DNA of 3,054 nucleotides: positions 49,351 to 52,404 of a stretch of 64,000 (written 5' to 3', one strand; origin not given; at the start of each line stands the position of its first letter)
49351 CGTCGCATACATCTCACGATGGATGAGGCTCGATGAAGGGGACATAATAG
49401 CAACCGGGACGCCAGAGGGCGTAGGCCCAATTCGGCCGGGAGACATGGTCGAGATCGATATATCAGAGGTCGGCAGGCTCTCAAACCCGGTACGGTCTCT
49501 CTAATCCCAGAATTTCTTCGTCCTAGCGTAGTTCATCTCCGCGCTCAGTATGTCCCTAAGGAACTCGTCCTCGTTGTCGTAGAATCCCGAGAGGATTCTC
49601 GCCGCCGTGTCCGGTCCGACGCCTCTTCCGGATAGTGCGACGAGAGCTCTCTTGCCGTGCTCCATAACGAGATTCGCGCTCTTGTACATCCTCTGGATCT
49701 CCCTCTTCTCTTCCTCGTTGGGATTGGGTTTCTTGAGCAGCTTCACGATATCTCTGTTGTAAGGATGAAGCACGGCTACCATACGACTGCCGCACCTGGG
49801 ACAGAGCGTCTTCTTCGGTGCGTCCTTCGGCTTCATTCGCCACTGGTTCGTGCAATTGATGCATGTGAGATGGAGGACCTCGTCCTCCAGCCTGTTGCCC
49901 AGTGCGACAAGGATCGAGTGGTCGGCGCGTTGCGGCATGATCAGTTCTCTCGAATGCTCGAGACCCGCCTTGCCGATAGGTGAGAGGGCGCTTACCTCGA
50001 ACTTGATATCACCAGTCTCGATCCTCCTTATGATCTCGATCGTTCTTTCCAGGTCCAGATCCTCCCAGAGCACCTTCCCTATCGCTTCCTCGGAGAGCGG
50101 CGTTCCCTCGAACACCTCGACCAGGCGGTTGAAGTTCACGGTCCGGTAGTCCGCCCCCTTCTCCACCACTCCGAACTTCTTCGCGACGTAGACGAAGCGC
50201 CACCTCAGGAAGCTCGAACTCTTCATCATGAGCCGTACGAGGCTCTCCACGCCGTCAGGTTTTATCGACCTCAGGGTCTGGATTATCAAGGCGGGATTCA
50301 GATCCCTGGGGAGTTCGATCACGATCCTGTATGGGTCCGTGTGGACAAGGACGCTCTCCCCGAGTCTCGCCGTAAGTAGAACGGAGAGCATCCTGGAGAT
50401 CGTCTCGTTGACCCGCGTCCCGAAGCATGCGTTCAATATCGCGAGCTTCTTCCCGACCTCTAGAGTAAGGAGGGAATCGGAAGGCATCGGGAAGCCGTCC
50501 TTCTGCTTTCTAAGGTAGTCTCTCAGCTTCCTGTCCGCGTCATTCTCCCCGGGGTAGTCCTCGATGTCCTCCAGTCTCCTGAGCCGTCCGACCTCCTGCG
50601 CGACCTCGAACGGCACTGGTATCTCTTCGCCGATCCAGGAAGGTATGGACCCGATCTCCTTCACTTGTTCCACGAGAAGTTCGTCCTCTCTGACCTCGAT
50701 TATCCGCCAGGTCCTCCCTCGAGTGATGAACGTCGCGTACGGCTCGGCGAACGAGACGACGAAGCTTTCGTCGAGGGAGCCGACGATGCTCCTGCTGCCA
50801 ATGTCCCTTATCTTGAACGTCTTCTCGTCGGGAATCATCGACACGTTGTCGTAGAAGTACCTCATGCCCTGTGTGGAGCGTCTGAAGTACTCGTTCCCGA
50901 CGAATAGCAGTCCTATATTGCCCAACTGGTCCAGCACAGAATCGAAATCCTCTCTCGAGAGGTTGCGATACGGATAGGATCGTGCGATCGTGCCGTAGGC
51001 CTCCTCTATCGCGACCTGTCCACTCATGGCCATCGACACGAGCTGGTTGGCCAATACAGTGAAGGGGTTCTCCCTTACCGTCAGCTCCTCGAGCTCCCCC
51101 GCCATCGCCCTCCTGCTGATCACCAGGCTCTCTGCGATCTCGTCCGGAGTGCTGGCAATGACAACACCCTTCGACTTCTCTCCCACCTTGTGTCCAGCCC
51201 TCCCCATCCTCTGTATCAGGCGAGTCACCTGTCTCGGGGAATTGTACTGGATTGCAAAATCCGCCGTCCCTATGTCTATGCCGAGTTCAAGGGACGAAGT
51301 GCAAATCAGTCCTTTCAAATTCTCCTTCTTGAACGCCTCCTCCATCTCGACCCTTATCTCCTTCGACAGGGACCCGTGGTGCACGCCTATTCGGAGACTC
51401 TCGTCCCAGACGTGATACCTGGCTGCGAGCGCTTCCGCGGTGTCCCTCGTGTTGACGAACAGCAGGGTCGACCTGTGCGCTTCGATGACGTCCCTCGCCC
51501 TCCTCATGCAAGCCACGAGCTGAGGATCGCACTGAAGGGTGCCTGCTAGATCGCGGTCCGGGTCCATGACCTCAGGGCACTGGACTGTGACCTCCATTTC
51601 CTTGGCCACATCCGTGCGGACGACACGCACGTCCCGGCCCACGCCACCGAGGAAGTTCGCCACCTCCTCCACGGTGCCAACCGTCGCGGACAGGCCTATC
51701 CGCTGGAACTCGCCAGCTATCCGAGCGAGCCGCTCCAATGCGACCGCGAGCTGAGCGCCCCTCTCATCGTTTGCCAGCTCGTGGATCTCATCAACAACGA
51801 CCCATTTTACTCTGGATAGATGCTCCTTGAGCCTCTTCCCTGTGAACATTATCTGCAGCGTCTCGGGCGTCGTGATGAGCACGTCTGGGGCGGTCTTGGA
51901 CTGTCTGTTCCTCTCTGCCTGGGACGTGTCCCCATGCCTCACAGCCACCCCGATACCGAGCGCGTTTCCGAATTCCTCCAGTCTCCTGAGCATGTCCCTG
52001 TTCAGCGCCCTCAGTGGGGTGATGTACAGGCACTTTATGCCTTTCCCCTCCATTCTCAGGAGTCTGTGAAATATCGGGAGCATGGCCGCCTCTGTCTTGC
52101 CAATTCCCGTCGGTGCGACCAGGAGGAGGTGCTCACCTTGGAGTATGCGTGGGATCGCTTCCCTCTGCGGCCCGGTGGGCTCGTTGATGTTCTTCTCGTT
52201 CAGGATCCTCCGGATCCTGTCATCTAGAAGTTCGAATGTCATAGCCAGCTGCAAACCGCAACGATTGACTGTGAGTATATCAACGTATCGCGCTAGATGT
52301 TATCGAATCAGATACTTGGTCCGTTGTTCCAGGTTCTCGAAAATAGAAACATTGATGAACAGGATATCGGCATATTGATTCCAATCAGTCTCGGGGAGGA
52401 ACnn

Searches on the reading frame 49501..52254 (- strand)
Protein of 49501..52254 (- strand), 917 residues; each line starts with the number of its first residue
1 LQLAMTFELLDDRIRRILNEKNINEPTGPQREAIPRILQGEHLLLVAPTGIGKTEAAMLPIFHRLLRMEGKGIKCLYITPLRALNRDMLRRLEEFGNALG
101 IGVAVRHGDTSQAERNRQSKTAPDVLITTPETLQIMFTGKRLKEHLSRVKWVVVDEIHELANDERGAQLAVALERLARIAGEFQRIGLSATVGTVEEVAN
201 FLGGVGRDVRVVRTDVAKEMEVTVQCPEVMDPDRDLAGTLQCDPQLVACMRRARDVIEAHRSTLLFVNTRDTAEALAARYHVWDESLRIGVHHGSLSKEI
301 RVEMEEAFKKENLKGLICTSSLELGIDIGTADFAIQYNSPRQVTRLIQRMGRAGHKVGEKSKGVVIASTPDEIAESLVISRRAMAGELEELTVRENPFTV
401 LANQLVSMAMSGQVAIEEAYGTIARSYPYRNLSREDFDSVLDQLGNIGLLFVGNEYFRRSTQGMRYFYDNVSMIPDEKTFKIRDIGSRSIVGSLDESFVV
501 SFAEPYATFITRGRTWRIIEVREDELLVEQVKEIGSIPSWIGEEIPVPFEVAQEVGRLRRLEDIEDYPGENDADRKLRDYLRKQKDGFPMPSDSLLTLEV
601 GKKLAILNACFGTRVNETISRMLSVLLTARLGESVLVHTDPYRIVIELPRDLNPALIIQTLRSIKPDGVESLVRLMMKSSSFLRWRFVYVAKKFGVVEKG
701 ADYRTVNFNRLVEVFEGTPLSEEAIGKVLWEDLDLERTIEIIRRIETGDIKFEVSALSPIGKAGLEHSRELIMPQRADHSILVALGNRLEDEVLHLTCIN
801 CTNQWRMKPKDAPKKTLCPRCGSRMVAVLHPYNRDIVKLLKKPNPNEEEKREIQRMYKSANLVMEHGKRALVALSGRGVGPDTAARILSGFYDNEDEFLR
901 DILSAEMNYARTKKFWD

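Call 8: search_protein_families(library=pfam, proteins=[window:49501-52254:-], max_evalue=0.01)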
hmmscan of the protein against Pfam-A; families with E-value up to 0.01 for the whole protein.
window:49501-52254:- (917 aa): 7 families
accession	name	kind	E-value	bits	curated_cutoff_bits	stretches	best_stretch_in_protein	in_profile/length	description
PF00270.35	DEAD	-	5.3e-40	137.3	26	1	29-197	3-166/167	DEAD/DEAH box helicase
PF08494.16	DEAD_assoc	-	1e-29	104.2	23.5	1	590-760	1-190/191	DEAD/H associated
PF00271.37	Helicase_C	-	5e-22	78.7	23.5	1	258-354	13-107/110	Helicase conserved C-terminal domain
PF19306.5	WH_Lhr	-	4.3e-18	65.7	27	1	384-532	4-162/168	Large helicase-related protein, winged helix domain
PF04851.21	ResIII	-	2.5e-12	47.5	22.5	1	28-192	6-162/164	Type III restriction enzyme, res subunit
PF22590.2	Cas3-like_C_2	-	0.00059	20.5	27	1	262-353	4-101/106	CRISPR-associated nuclease/helicase Cas3, C-terminal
PF22527.2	DEXQc_Suv3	-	0.0039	17.2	27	0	44-184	17-127/154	DEXQ-box helicase domain of Suv3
